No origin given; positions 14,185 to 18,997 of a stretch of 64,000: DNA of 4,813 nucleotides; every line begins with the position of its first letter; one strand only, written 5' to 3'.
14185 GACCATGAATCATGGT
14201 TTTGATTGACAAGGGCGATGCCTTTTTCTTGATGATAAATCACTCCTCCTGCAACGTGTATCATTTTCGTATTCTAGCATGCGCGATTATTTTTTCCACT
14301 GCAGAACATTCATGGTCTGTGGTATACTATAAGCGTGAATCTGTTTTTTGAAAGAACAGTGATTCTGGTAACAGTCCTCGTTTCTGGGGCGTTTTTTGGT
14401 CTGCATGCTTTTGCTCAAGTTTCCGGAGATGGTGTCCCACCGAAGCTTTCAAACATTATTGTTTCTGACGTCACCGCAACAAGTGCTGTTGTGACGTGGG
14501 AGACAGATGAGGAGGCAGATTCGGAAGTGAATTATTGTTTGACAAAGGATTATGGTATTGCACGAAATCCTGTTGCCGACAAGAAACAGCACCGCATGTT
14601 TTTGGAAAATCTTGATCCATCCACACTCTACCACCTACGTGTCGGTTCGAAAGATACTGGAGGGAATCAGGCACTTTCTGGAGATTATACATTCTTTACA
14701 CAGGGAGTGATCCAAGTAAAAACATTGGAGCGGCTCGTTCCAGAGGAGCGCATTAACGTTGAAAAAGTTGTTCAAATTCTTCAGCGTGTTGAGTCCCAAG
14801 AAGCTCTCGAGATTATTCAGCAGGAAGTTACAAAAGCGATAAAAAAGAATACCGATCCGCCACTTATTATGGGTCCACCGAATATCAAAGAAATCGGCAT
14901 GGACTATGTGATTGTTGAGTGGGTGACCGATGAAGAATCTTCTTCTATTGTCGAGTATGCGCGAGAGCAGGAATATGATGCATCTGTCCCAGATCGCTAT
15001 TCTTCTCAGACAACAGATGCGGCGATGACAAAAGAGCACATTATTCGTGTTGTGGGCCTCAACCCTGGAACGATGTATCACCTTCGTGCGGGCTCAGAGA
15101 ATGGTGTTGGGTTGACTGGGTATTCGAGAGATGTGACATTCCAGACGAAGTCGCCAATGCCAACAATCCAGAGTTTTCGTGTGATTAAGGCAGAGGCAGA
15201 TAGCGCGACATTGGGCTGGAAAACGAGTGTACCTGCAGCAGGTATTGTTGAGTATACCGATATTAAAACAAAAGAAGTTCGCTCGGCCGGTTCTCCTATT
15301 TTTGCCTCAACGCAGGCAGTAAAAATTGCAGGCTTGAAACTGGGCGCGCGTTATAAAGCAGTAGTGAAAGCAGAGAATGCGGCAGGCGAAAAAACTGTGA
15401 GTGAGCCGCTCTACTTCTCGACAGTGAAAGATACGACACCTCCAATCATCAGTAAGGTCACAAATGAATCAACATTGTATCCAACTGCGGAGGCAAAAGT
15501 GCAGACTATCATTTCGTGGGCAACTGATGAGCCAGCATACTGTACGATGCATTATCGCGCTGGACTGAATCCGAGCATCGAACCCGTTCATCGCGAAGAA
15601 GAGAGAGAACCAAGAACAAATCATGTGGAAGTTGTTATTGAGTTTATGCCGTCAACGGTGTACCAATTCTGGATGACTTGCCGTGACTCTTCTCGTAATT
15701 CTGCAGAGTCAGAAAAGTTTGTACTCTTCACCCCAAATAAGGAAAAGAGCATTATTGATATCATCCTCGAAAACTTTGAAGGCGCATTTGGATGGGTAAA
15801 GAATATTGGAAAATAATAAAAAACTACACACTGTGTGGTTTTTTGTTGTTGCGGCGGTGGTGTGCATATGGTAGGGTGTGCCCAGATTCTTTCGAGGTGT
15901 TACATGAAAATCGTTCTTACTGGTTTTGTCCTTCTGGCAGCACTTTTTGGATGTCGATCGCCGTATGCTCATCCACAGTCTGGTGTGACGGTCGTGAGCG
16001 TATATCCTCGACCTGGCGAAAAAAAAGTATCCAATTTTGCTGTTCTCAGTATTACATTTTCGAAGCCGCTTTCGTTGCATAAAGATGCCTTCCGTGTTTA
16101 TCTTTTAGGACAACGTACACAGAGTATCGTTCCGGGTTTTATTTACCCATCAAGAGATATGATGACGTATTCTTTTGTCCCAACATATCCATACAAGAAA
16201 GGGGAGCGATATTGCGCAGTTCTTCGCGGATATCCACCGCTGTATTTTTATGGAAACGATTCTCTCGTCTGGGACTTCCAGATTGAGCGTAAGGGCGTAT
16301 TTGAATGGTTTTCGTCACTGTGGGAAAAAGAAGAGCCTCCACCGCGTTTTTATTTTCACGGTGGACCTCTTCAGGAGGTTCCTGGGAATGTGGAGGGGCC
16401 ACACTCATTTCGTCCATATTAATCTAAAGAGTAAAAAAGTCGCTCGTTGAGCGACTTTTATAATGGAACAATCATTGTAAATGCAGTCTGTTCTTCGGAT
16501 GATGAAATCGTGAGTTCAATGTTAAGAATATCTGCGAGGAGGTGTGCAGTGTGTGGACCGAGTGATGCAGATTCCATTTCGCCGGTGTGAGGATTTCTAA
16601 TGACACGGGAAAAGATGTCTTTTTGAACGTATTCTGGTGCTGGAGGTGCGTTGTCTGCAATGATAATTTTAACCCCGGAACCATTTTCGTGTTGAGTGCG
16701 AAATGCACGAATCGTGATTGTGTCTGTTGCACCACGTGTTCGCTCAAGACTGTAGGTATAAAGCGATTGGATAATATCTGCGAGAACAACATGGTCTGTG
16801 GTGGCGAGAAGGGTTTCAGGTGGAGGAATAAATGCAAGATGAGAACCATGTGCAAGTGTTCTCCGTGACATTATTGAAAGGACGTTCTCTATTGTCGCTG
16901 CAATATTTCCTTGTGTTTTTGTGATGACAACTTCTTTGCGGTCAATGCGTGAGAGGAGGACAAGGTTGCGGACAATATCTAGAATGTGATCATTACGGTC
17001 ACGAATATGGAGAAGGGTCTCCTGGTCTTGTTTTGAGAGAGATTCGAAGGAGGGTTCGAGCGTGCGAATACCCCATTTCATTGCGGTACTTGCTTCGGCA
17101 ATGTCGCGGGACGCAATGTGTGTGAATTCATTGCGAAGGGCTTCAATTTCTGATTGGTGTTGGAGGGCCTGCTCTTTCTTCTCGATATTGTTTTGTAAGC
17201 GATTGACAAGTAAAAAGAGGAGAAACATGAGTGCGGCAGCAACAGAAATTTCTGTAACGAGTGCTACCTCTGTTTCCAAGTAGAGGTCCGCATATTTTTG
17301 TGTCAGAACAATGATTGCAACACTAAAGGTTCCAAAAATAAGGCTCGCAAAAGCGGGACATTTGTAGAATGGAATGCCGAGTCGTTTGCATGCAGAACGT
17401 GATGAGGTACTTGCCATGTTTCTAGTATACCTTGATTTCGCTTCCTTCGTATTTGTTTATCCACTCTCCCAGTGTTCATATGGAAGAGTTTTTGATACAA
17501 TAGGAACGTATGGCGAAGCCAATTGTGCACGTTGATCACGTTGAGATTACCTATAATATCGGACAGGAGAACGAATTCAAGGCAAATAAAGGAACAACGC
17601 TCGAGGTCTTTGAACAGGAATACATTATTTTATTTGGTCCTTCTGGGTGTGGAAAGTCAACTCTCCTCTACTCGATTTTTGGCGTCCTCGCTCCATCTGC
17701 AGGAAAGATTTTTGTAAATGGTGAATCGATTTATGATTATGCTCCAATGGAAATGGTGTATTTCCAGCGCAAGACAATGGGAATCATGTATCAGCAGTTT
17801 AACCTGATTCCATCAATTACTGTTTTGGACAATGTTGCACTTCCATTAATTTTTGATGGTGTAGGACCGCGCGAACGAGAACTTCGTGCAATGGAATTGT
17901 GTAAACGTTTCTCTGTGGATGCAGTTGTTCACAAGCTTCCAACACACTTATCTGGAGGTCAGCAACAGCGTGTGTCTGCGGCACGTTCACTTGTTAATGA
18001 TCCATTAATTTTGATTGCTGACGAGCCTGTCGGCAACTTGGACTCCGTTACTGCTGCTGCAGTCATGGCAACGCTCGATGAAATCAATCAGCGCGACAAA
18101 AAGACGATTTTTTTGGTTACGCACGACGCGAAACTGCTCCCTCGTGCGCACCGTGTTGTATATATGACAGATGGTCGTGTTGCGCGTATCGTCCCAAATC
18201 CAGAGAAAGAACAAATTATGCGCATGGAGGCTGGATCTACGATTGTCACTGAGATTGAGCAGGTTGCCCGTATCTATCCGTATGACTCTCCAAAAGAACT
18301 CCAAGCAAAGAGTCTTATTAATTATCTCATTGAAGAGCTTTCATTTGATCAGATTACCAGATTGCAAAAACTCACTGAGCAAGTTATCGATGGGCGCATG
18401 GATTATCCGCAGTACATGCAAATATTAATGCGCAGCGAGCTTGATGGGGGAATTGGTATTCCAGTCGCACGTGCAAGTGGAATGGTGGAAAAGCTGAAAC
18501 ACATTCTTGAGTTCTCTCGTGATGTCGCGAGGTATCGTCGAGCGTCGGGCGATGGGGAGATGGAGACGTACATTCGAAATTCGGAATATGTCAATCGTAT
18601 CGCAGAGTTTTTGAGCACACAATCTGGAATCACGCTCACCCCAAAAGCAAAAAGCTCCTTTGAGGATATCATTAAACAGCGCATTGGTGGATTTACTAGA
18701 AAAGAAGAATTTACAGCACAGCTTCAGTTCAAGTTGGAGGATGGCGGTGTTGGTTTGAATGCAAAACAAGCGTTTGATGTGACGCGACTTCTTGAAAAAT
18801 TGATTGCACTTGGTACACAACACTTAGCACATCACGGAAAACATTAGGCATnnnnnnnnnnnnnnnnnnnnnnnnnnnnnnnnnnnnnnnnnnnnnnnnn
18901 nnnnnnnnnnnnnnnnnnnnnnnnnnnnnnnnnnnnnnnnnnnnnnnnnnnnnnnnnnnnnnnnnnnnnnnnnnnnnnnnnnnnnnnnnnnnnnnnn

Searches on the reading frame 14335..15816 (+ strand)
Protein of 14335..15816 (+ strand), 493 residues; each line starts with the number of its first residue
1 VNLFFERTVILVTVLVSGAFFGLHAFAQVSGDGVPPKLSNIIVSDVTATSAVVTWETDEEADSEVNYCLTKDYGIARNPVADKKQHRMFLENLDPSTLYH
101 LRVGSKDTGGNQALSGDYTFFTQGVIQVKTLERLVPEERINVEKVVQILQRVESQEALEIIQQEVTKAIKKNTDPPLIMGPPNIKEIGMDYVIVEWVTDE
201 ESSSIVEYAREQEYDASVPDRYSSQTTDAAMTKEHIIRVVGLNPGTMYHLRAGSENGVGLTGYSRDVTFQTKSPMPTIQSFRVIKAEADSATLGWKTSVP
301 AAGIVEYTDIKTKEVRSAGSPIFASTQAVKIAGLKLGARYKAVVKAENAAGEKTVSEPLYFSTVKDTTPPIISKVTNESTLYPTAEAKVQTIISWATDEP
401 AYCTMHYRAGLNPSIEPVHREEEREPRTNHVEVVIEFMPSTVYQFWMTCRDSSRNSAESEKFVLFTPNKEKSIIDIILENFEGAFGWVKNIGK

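Call 6: search_protein_families(library=pfam, proteins=[window:14335-15816:+], max_evalue=0.01)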
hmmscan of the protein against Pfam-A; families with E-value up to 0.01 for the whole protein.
window:14335-15816:+ (493 aa): 5 families
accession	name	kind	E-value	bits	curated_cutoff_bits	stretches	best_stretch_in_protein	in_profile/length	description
PF00041.27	fn3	-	2.7e-20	72.8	25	2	278-361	3-83/84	Fibronectin type III domain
PF16656.11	Pur_ac_phosph_N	-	3.8e-20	72.7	30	2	191-271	14-93/93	Purple acid Phosphatase, N-terminal domain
PF25059.1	FN3_DSCAM-DSCAML_C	-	2.1e-12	47.7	39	0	305-365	25-81/89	DSCAM/DSCAML C-terminal Fn3-like domain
PF16874.11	Glyco_hydro_36C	-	0.00071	20.4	27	0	225-254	20-46/77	Glycosyl hydrolase family 36 C-terminal domain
PF16893.11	fn3_2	-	0.0061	17.1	27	0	285-352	12-79/89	Fibronectin type III domain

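Call 50: search_protein_families(library=ncbifam, proteins=[window:14335-15816:+], max_evalue=0.1)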
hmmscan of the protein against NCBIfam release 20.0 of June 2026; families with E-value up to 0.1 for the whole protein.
window:14335-15816:+ (493 aa): 0 families

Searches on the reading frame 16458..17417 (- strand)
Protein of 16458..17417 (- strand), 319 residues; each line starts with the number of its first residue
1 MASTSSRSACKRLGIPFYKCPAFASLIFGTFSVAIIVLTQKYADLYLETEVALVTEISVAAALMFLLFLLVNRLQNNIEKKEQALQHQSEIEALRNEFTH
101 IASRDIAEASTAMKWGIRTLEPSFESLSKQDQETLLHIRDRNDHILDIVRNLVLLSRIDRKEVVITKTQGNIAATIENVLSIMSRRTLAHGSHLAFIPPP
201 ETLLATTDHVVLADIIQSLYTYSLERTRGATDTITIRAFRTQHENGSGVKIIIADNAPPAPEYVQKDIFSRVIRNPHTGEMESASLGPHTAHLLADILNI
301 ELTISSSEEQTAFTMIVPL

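Call 6: search_protein_families(library=pfam, proteins=[window:16458-17417:-], max_evalue=0.01)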
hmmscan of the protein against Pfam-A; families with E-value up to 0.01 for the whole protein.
window:16458-17417:- (319 aa): 2 families
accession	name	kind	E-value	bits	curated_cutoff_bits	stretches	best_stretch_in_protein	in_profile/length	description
PF02518.31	HATPase_c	-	0.0013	19.5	26.4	1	210-319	4-109/111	Histidine kinase-, DNA gyrase B-, and HSP90-like ATPase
PF03186.18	CobD_Cbib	-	0.0051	16.6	34.4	1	27-110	53-130/282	CobD/Cbib protein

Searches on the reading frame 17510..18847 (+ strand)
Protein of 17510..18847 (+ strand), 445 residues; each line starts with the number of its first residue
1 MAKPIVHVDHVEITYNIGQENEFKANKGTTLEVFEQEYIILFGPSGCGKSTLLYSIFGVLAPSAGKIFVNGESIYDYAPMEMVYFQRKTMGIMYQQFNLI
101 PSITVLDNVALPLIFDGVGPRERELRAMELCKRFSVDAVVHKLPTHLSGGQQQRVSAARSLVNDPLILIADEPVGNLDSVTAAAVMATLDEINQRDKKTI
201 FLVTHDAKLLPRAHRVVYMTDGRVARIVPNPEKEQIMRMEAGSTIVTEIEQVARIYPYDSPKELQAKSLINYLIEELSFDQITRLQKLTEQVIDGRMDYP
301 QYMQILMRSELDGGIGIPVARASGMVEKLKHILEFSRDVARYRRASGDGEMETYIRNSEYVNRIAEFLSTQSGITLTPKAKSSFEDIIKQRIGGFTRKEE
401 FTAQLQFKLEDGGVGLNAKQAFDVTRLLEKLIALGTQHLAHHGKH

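Call 6: search_protein_families(library=pfam, proteins=[window:17510-18847:+], max_evalue=0.01)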
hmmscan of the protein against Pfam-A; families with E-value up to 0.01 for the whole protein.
window:17510-18847:+ (445 aa): 7 families
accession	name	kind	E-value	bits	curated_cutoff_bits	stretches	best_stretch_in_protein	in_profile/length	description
PF00005.33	ABC_tran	-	1.3e-27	97.5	25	1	28-174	3-136/137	ABC transporter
PF02463.25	SMC_N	-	5.3e-05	23.2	40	0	22-62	9-50/220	RecF/RecN/SMC N terminal domain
PF13555.12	AAA_29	-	0.00012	22.2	27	1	27-70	14-55/61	P-loop containing region of AAA domain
PF00437.27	T2SSE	-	0.0015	17.7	24.9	0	24-67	128-173/370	Type II/IV secretion system protein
PF03193.22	RsgA_GTPase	-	0.0036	17.6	30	1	27-58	97-128/174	RsgA GTPase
PF13481.12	AAA_25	-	0.0048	17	27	0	36-61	33-58/195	AAA domain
PF13173.12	AAA_14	-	0.0051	17.2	27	0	37-78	3-44/129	AAA domain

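Call 50: search_protein_families(library=ncbifam, proteins=[window:17510-18847:+], max_evalue=0.1)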
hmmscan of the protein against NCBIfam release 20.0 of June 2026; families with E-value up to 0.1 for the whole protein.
window:17510-18847:+ (445 aa): 193 families (the best 25 are shown)
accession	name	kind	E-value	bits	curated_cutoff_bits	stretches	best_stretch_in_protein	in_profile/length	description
TIGR02211.1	LolD_lipo_ex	equivalog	3.5e-49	167.3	307.75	1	7-225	3-220/221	lipoprotein-releasing ABC transporter ATP-binding protein LolD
TIGR02673.1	FtsE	equivalog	1.6e-48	165.2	264.85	1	5-222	1-213/214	cell division ATP-binding protein FtsE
NF038007.1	ABC_ATP_DarD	equivalog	8.6e-47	159.4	375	1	27-223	22-217/218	darobactin export ABC transporter ATP-binding protein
NF007826.0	PRK10535.1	equivalog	2.5e-46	158.2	966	1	5-242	4-239/648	macrolide ABC transporter ATP-binding protein/permease MacB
TIGR01186.1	proV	subfamily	5.6e-46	157.3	326.6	1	25-231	8-214/363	betaine/proline/choline family ABC transporter ATP-binding protein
NF008639.0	PRK11629.1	equivalog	8.7e-44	149.7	360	1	24-225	24-225/234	lipoprotein-releasing ABC transporter ATP-binding protein LolD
TIGR02982.1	heterocyst_DevA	subfamily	7.8e-43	146.6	295.8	1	6-224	2-219/220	ABC exporter ATP-binding subunit, DevA family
TIGR03265.1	PhnT2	equivalog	7.7e-42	143.8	457.7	1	12-227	6-216/353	putative 2-aminoethylphosphonate ABC transporter ATP-binding protein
NF040840.2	tungstate_WtpC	equivalog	2.5e-41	142.1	440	1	21-227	12-212/347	tungstate ABC transporter ATP-binding protein WtpC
NF040933.2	ABC_arch_GlcV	equivalog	4.4e-41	140.9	450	1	6-227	3-223/357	glucose ABC transporter ATP-binding protein GlcV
TIGR03608.1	L_ocin_972_ABC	subfamily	7.8e-41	139.8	254.85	1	27-218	15-205/206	putative bacteriocin export ABC transporter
NF007879.0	PRK10584.1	equivalog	4.5e-40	137.8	336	1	2-224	3-224/228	putative ABC transporter ATP-binding protein YbbA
TIGR02315.1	ABC_phnC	equivalog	9.4e-40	136.5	266.1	1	6-224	2-224/243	phosphonate ABC transporter ATP-binding protein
TIGR01187.1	potA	subfamily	3.8e-38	131.4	355.6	1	41-227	1-182/325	polyamine ABC transporter ATP-binding protein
NF008653.0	PRK11650.1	subfamily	1.2e-37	129.8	432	1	20-227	14-216/357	sn-glycerol-3-phosphate ABC transporter ATP-binding protein UgpC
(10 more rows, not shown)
